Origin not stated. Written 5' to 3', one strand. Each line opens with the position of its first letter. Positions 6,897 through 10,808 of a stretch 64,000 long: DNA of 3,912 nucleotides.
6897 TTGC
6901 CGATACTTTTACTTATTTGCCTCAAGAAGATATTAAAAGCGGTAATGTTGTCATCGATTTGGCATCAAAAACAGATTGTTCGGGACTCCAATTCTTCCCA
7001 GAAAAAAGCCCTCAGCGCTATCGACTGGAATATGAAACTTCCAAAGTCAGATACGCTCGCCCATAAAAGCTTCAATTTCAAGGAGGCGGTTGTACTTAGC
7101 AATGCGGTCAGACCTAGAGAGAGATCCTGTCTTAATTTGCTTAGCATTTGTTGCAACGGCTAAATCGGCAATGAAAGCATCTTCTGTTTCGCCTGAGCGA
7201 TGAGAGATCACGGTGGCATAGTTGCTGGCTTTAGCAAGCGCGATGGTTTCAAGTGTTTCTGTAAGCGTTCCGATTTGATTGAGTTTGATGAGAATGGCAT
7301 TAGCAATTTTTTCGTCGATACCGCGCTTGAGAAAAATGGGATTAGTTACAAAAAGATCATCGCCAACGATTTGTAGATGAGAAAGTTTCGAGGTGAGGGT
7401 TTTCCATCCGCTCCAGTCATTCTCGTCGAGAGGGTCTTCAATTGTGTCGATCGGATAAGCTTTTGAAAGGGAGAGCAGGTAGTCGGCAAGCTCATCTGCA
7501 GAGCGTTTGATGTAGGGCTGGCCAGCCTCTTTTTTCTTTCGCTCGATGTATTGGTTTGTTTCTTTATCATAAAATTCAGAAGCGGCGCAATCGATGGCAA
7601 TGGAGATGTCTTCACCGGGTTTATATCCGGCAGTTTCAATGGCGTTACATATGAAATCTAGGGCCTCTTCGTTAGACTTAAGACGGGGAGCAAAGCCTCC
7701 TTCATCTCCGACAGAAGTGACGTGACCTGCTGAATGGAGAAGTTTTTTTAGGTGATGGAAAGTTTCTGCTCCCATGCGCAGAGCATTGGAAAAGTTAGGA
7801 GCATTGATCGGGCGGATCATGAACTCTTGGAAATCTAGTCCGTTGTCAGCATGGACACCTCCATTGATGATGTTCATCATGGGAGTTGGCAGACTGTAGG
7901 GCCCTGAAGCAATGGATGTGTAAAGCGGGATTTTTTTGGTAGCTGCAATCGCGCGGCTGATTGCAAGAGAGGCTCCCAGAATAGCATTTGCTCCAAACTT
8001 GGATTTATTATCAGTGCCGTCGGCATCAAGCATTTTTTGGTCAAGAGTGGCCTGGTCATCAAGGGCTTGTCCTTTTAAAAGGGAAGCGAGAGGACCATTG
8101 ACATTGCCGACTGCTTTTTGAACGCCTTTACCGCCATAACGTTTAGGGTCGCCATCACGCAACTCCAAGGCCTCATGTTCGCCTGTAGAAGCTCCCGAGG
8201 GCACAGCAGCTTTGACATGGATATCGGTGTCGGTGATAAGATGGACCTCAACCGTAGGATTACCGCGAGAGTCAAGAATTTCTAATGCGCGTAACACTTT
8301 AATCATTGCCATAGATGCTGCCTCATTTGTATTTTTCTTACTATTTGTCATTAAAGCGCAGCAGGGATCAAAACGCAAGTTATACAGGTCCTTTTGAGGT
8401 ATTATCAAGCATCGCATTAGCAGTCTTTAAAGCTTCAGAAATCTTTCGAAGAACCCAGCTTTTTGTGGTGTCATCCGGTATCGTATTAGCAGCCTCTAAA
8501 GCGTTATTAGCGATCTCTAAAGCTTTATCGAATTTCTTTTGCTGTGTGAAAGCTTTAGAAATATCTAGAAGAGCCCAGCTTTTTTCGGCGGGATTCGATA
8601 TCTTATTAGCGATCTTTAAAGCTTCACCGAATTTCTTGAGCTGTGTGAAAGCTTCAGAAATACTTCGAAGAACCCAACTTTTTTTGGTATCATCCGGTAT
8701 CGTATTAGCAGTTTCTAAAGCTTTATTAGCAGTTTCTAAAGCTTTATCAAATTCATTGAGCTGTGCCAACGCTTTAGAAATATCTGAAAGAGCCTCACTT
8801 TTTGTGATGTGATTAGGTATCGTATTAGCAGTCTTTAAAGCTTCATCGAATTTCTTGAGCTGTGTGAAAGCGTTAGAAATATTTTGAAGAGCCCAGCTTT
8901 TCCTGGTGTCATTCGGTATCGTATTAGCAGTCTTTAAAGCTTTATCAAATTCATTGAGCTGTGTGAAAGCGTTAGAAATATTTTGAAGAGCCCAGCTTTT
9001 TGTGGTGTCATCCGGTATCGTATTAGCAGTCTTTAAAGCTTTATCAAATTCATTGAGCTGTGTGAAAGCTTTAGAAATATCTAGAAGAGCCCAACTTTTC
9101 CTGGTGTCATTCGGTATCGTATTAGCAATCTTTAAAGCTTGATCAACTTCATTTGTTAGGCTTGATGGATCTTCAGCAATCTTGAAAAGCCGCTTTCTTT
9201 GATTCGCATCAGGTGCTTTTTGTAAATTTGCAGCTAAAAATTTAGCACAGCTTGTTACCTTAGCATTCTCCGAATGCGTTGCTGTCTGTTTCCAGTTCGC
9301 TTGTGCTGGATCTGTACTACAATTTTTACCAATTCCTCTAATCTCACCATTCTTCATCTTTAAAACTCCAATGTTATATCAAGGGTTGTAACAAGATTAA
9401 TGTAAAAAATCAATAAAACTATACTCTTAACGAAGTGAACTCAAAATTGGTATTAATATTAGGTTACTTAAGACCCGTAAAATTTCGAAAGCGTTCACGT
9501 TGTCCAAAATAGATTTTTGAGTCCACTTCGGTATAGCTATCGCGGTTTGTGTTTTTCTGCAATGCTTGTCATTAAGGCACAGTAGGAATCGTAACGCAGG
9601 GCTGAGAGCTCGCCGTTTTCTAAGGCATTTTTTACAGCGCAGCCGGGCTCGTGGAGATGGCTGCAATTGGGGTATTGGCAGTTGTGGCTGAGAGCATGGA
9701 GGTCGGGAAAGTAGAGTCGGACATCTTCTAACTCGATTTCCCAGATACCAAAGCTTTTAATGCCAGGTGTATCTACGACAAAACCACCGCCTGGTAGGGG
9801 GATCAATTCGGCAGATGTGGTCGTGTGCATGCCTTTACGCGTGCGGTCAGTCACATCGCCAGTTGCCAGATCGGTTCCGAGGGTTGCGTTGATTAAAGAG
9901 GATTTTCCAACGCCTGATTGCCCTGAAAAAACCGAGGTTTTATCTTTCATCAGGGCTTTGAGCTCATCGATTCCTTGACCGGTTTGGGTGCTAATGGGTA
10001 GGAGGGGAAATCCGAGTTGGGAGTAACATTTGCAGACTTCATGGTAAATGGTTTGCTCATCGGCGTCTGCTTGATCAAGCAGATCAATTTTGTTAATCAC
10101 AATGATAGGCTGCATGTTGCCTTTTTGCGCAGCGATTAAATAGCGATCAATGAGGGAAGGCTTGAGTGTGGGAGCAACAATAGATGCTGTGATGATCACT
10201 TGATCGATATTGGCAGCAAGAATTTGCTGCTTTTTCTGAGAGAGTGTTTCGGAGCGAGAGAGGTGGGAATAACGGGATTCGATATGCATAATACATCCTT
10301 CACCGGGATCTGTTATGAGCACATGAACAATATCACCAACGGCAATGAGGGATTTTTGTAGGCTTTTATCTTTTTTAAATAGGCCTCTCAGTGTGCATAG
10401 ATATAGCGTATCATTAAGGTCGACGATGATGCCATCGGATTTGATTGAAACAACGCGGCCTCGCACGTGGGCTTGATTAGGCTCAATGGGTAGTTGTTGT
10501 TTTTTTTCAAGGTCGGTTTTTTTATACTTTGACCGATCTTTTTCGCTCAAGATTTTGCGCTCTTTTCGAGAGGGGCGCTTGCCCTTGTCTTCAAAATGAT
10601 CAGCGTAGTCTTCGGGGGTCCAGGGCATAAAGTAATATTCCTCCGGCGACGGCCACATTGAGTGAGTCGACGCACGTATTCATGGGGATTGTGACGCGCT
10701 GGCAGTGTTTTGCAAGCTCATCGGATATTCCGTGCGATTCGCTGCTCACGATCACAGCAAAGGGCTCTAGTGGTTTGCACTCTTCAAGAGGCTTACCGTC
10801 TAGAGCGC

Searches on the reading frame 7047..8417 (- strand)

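Call 36: search_protein_families(library=pfam, proteins=[window:7047-8417:-], max_evalue=0.001)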
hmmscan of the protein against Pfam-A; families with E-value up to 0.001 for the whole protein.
window:7047-8417:- (456 aa): 3 families
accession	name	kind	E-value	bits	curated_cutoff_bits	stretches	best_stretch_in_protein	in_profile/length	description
PF00113.28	Enolase_C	-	8.9e-120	399.9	21.5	1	174-454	2-283/296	Enolase, C-terminal TIM barrel domain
PF03952.21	Enolase_N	-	1.5e-50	171.2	35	1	39-168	1-130/131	Enolase, N-terminal domain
PF13378.12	MR_MLE_C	-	2.1e-06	28.1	29.4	1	317-432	67-180/219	Enolase C-terminal domain-like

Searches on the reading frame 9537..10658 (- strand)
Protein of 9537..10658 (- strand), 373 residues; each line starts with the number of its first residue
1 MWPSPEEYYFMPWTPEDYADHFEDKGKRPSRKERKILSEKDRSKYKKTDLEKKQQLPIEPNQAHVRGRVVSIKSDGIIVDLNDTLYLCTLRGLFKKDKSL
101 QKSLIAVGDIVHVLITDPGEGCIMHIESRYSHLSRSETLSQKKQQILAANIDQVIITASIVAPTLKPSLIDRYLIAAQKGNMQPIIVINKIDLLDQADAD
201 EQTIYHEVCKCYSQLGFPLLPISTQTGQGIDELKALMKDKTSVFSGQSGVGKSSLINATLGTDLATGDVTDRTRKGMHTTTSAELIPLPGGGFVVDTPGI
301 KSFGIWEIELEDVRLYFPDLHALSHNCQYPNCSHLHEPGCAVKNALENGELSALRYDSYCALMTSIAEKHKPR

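Call 36: search_protein_families(library=pfam, proteins=[window:9537-10658:-], max_evalue=0.001)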
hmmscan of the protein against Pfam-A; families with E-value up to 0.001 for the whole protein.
window:9537-10658:- (373 aa): 5 families
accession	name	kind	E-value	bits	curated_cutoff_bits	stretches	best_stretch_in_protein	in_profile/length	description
PF03193.22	RsgA_GTPase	-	1.2e-54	185.2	30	1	127-306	2-174/174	RsgA GTPase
PF01926.29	MMR_HSR1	-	1.7e-06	28.5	21.9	1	243-301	3-58/113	50S ribosome-binding GTPase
PF02421.24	FeoB_N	-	3e-05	24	27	0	181-235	105-154/156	Ferrous iron transport protein B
PF00009.33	GTP_EFTU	-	4.7e-05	23.5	26.5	1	174-237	114-182/188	Elongation factor Tu GTP binding domain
PF16745.11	RsgA_N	-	0.00013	22.1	27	1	67-123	2-54/54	RsgA N-terminal domain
